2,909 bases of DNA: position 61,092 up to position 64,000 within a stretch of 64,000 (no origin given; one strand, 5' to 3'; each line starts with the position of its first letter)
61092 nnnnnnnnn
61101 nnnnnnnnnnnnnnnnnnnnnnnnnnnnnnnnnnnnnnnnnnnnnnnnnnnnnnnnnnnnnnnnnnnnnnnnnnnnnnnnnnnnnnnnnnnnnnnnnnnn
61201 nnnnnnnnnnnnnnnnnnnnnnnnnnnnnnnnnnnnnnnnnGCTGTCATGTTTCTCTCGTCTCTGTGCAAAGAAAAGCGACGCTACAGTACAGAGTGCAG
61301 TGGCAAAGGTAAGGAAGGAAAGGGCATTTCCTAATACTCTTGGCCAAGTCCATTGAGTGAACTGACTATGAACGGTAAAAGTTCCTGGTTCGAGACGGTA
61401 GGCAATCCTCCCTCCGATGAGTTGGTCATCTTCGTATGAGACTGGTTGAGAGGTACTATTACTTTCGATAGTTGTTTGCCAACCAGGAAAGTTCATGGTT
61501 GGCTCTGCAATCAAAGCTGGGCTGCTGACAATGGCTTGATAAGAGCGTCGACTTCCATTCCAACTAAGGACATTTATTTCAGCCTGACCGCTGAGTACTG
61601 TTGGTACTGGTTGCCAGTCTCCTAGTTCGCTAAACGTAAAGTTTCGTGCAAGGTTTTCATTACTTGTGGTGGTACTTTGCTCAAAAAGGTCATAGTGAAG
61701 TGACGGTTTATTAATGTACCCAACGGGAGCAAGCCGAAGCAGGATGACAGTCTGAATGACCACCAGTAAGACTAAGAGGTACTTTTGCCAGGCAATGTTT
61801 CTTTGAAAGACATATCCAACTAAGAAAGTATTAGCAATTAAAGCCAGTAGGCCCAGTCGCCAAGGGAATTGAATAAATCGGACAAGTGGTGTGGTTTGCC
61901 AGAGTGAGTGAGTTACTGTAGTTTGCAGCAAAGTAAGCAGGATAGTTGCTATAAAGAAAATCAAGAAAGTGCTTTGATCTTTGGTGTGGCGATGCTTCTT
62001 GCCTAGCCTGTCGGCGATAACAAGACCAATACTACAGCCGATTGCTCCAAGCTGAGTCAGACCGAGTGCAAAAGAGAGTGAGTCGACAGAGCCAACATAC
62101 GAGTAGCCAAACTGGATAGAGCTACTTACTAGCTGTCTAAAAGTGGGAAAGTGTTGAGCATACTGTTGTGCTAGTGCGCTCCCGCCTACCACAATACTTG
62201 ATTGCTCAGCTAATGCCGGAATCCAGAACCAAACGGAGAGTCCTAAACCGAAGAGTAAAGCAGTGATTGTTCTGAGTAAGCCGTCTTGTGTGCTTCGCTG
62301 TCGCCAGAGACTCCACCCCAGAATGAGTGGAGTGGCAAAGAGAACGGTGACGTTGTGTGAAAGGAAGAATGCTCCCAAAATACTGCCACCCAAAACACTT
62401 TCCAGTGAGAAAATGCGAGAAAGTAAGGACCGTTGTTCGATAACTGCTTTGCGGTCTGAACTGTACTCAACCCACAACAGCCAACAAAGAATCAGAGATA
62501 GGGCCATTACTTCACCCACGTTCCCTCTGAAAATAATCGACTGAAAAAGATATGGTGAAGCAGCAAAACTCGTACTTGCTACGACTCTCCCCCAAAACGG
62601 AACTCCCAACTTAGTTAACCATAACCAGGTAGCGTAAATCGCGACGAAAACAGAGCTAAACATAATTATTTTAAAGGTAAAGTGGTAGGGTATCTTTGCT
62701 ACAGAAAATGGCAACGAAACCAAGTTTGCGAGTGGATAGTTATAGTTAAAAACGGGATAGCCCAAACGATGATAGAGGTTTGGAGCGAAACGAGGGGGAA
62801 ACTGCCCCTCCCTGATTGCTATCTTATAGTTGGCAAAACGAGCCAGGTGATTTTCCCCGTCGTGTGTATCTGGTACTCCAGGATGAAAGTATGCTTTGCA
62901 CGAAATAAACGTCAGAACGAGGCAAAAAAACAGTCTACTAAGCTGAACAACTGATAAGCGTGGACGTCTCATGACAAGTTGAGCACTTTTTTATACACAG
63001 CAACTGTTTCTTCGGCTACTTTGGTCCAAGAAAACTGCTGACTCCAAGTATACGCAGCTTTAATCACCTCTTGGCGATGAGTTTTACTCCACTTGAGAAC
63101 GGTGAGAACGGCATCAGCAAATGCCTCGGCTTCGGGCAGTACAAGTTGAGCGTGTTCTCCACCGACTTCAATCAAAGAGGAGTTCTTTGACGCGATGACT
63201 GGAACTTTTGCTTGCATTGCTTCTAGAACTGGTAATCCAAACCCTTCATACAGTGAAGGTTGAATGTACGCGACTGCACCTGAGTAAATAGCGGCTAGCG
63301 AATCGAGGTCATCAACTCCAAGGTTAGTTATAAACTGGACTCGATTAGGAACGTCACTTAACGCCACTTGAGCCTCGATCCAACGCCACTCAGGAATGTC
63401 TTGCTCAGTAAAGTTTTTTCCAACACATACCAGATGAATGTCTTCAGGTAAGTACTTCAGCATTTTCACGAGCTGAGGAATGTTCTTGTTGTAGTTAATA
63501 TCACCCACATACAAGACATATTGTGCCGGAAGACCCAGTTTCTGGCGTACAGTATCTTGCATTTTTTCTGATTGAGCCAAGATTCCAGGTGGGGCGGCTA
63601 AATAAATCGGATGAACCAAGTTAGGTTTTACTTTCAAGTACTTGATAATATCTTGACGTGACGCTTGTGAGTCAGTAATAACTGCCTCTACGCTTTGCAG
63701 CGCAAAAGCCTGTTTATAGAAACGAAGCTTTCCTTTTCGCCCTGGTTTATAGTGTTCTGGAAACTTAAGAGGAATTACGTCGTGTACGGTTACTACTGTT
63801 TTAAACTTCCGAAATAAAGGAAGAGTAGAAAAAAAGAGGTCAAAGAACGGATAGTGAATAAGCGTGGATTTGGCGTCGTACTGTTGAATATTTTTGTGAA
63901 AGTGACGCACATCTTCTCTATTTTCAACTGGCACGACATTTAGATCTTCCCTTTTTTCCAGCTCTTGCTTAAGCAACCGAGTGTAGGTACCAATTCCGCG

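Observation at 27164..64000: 37-kb envelope glycosylation locus unusually rich in GT-C membrane glycosyltransferases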

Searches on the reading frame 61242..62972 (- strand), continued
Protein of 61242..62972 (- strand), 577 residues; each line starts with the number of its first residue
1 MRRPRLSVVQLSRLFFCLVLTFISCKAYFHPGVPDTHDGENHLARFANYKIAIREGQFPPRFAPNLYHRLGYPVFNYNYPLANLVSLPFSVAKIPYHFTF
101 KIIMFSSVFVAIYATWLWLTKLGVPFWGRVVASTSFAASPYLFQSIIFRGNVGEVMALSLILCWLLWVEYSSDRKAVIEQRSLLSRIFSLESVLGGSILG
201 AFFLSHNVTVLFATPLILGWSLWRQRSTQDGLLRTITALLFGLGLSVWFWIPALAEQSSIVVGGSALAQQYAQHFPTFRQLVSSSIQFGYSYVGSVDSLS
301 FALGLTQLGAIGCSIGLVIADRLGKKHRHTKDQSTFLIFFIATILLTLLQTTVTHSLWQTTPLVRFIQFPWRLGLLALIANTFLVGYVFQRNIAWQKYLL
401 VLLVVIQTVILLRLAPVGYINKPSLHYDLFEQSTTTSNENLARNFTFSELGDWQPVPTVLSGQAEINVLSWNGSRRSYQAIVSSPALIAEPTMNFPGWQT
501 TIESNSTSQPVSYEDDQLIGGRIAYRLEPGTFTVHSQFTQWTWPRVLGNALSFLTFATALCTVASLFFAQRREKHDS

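Call 45: search_protein_families(library=pfam, proteins=[L043:772-3177:+, L006:1728-3482:+, L006:4753-6525:+, L006:6525-8156:+, L006:3352-4752:-, L006:8156-8938:+, L021:13736-14398:+, L021:14398-14733:+, L013:13829-15274:-, L088:11551-12999:+], max_evalue=0.01)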
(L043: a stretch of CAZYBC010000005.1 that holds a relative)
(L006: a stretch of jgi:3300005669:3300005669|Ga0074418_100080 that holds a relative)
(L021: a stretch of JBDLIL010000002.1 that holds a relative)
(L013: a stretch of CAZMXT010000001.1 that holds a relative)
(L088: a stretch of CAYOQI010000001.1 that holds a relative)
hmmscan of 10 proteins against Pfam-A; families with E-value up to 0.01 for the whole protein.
L043:772-3177:+ (802 aa): 4 families
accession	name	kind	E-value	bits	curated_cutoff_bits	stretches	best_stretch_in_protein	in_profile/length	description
PF00535.33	Glycos_transf_2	-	1.2e-17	64.8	23.3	1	4-189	1-162/168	Glycosyl transferase family 2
PF13641.12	Glyco_tranf_2_3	-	1.3e-10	42.1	27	1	3-244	3-223/230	Glycosyltransferase like family 2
PF13632.12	Glyco_trans_2_3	-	0.0043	17.3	27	1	175-281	69-168/198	Glycosyl transferase family group 2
PF02709.20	Glyco_transf_7C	-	0.0095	16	23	0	179-224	18-64/78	N-terminal domain of galactosyltransferase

L006:1728-3482:+ (585 aa): 0 families

L006:4753-6525:+ (591 aa): 2 families
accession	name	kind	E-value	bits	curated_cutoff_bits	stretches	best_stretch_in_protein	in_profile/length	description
PF11992.13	TgpA_N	-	0.00043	19.8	30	1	106-273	19-191/333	TgpA N-terminal domain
PF13231.12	PMT_2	-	0.00057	20.6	26.1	1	81-218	4-131/160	Dolichyl-phosphate-mannose-protein mannosyltransferase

L006:6525-8156:+ (544 aa): 1 family
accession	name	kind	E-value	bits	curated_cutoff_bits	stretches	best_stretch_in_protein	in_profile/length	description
PF13231.12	PMT_2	-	1.2e-07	32.5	26.1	1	79-231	4-152/160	Dolichyl-phosphate-mannose-protein mannosyltransferase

L006:3352-4752:- (467 aa): 0 families

L006:8156-8938:+ (261 aa): 2 families
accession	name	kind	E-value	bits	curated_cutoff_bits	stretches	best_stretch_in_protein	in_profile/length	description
PF00535.33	Glycos_transf_2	-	7.3e-22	78.5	23.3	1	3-121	1-127/168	Glycosyl transferase family 2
PF13704.12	Glyco_tranf_2_4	-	5.7e-06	27.2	27.5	1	9-86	1-85/98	Glycosyl transferase family 2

L021:13736-14398:+ (221 aa): 2 families
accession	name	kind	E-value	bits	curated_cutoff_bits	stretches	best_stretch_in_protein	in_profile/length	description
PF00535.33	Glycos_transf_2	-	2.7e-20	73.4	23.3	1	7-160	2-165/168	Glycosyl transferase family 2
PF13704.12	Glyco_tranf_2_4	-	0.0043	17.9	27.5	1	13-54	2-44/98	Glycosyl transferase family 2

L021:14398-14733:+ (112 aa): 1 family
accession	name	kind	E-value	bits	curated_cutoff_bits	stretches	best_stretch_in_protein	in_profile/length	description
PF10066.14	DUF2304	-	2.1e-15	57.3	25.5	1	4-106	2-104/106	Uncharacterized conserved protein (DUF2304)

L013:13829-15274:- (482 aa): 0 families

L088:11551-12999:+ (483 aa): 1 family
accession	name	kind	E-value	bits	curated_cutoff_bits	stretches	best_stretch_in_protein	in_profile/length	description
PF13231.12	PMT_2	-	0.00085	20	26.1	1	86-189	1-97/160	Dolichyl-phosphate-mannose-protein mannosyltransferase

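Call 46: search_solved_structures(query=L006:8156-8938:+, max_evalue=0.01)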
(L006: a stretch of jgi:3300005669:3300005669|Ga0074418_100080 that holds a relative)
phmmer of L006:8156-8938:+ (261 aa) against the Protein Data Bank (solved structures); distinct sequences matched with E-value up to 0.01: 12.
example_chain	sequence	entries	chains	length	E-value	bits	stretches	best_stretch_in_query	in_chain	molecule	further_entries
22ao_A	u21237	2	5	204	3.7e-15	59.1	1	2-169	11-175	GmaR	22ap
7msk_A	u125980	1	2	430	2.4e-07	33.6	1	5-84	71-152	Glyco_trans_2-like domain-containing protein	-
6p61_A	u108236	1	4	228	4.5e-06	29.4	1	2-93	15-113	Glycosyltransferase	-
7msp_A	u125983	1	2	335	5e-06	29.2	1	6-88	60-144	SPbeta prophage-derived glycosyltransferase SunS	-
7msn_A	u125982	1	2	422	7.4e-06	28.7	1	6-88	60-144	SPbeta prophage-derived glycosyltransferase SunS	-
9omj_A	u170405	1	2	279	3.2e-05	26.6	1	2-91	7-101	Glycosyltransferase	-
9omh_A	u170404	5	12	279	3.2e-05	26.6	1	2-91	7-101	Glycosyltransferase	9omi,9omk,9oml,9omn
9omm_A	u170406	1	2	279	3.2e-05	26.6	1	2-91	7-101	Glycosyltransferase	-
5tze_C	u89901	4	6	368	0.00049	22.7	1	2-90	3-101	Glycosyl transferase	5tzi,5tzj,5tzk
5tz8_A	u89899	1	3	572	0.0011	21.6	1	2-89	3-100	Glycosyl transferase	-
5hea_A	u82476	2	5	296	0.0021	20.7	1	1-88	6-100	Putative glycosyltransferase (GalT1)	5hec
3bcv_A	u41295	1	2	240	0.0026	20.4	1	2-91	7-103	Putative glycosyltransferase protein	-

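Call 47: search_solved_structures(query=L043:772-1641:+, max_evalue=0.01)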
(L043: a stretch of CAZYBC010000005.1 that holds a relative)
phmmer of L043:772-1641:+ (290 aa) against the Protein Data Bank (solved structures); distinct sequences matched with E-value up to 0.01: 3.
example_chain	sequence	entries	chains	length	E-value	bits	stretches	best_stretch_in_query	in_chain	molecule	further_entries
2z87_A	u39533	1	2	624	4e-05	26.2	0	3-54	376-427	Chondroitin synthase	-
2z86_A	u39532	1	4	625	4e-05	26.2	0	3-54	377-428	Chondroitin synthase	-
5hea_A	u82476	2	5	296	0.0034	19.9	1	3-51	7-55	Putative glycosyltransferase (GalT1)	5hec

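Call 56: search_protein_families(library=ncbifam, proteins=[L006:8156-8938:+, L006:8916-10001:+], max_evalue=0.00001)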
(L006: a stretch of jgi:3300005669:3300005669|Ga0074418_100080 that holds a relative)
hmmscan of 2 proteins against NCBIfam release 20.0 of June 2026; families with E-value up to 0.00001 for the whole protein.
L006:8156-8938:+ (261 aa): 9 families
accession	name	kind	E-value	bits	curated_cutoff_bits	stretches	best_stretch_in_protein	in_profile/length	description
TIGR04283.1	glyco_like_mftF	equivalog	3.5e-15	56.2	182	1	2-100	1-100/221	TIGR04283 family arsenosugar biosynthesis glycosyltransferase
TIGR04195.1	S_glycosyl_SunS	equivalog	7.6e-11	41.5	350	1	5-89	62-148/421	SunS family peptide S-glycosyltransferase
NF010496.0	PRK13915.1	equivalog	2.7e-09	36.5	262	1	2-57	33-94/307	glucosyl-3-phosphoglycerate synthase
TIGR04182.1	glyco_TIGR04182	equivalog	6.4e-09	35.6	325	1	2-87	2-87/293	S-layer glycoprotein N-glycosyltransferase AglJ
NF050050.1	ProtGlycPglI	equivalog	1.3e-07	31.3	500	1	2-95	4-107/306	GalNAc(5)-diNAcBac-PP-undecaprenol beta-1,3-glucosyltransferase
NF007482.0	PRK10073.1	equivalog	2.5e-07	30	423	1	2-89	8-102/334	glycosyltransferase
NF041391.1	DPhHxTase_Halo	equivalog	2.3e-06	26.8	375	1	7-92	2-89/213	dolichyl-phosphate hexose transferase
TIGR03937.1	PgaC_IcaA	equivalog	2.4e-06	26.8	422.3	1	1-99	46-152/407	poly-beta-1,6-N-acetyl-D-glucosamine synthase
NF041875.1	EPS_EpsD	equivalog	2.5e-06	27.1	370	1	2-90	1-97/325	exopolysaccharide biosynthesis glycosyltransferase EpsD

L006:8916-10001:+ (362 aa): 15 families
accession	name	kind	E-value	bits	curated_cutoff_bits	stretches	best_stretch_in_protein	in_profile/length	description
TIGR02149.1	glgA_Coryne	subfamily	1.8e-30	106.3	302.4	1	86-359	108-391/391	glycogen synthase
TIGR04047.1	MSMEG_0565_glyc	hypoth_equivalog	1.4e-18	67.2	259.85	1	119-356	135-372/373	MSMEG_0565 family glycosyltransferase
NF038295.1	EPS_HpsP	equivalog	1.1e-15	57.5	550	1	154-358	180-387/388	hormogonium polysaccharide biosynthesis glycosyltransferase HpsP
NF053787.1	GlcN_PG_synth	equivalog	2.3e-15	56.3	480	1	164-359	181-360/361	N-acetylglucosaminyl phosphatidylglycerol synthase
NF047684.1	TeichurnBiosyTuaC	equivalog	1.7e-13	50.3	550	1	121-359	163-390/391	teichuronic acid biosynthesis protein TuaC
NF041010.1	glycosy_Agl16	equivalog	1.7e-13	50.2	575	1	50-358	62-351/352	glycosylation protein Agl16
TIGR03999.1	thiol_BshA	equivalog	2.9e-13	49.5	273.7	1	118-359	140-374/375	N-acetyl-alpha-D-glucosaminyl L-malate synthase BshA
TIGR03449.1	mycothiol_MshA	equivalog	4.5e-13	48.9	462.5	1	122-359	164-404/406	D-inositol-3-phosphate glycosyltransferase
TIGR03088.1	stp2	hypoth_equivalog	5.8e-10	38.7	409.05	1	195-359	218-374/374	TIGR03088 family PEP-CTERM/XrtA system glycosyltransferase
TIGR04157.1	glyco_rSAM_CFB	subfamily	4e-09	36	400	1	113-298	160-338/406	TIGR04157 family glycosyltransferase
TIGR02095.1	glgA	subfamily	8.4e-07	28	328.45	1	162-357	274-476/477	glycogen/starch synthase, ADP-glucose type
NF012028.0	PRK15484.1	subfamily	1.8e-06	27.3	618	1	162-351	173-371/380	lipopolysaccharide N-acetylglucosaminyltransferase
NF053513.1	Gtran_IagA_BgsA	equivalog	2.4e-06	26.8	460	1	150-359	131-332/333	LTA glycolipid anchor biosynthesis glycosyltransferase, IagA/BgsA family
NF041876.1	EPS_EpsE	equivalog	3e-06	26.8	400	1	191-346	227-384/389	exopolysaccharide biosynthesis GT4 family glycosyltransferase EpsE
NF049987.1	DaglGlyslTfaseDgs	equivalog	5e-06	25.7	500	1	180-360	160-329/332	processive diacylglycerol alpha-glucosyltransferase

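Call 71: search_protein_representatives(alignment_id=A1)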
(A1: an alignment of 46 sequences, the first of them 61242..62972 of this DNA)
Query: 46 sequences, 563 profile positions. Proteins with E-value up to 0.001 (for the whole library): 12244; up to 1e-10: 7515; up to 1e-30: 2684. The best 150 are listed.
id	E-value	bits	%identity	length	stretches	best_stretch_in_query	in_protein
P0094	4.2e-231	784.8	-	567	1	2-559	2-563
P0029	1.1e-230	783.3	-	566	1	6-557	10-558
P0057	3.5e-229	778.4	-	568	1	4-558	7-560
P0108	1.8e-228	776.1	-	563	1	5-556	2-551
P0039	7.9e-225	764.1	-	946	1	6-559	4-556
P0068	2.4e-224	762.5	-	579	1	6-551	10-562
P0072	2.1e-219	746.2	-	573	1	5-553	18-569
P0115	3.3e-217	738.9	-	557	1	5-555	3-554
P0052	7.1e-215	731.2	-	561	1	2-554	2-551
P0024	3.1e-214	729.1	-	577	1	4-557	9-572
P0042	2.1e-213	726.3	-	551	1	7-559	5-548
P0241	1.5e-211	720.2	-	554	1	2-557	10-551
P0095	5.8e-209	711.7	-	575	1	6-557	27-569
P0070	1.0e-206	704.2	-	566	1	4-552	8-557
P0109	5.2e-206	701.9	-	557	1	4-552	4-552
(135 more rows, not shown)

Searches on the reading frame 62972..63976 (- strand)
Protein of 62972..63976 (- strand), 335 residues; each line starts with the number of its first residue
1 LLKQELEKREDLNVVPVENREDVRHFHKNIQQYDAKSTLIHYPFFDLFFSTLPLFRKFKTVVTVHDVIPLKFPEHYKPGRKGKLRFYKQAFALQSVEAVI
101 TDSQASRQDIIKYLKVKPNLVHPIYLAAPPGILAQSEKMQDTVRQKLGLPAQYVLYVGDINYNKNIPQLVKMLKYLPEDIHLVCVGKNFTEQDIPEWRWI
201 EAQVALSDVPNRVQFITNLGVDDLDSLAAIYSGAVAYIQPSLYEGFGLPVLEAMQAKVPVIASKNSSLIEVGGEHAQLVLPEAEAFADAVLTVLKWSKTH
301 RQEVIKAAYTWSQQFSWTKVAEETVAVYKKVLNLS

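Call 6: search_protein_families(library=pfam, proteins=[window:62972-63976:-], max_evalue=0.01)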
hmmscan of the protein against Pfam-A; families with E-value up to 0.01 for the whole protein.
window:62972-63976:- (335 aa): 5 families
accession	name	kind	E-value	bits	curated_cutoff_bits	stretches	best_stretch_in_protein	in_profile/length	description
PF00534.26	Glycos_transf_1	-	3.6e-24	85.7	26.4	1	143-310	5-171/172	Glycosyl transferases group 1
PF13692.12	Glyco_trans_1_4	-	9e-21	75.1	27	1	152-294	2-140/142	Glycosyl transferases group 1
PF13439.12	Glyco_transf_4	-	1.9e-09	38.2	28.5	1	26-125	64-163/170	Glycosyltransferase Family 4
PF20706.3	GT4-conflict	-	3e-09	36.8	26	1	222-322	270-383/385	Family 4 Glycosyltransferase in conflict systems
PF13579.12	Glyco_trans_4_4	-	0.00022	22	29.7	1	41-125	78-156/158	Glycosyl transferase 4-like domain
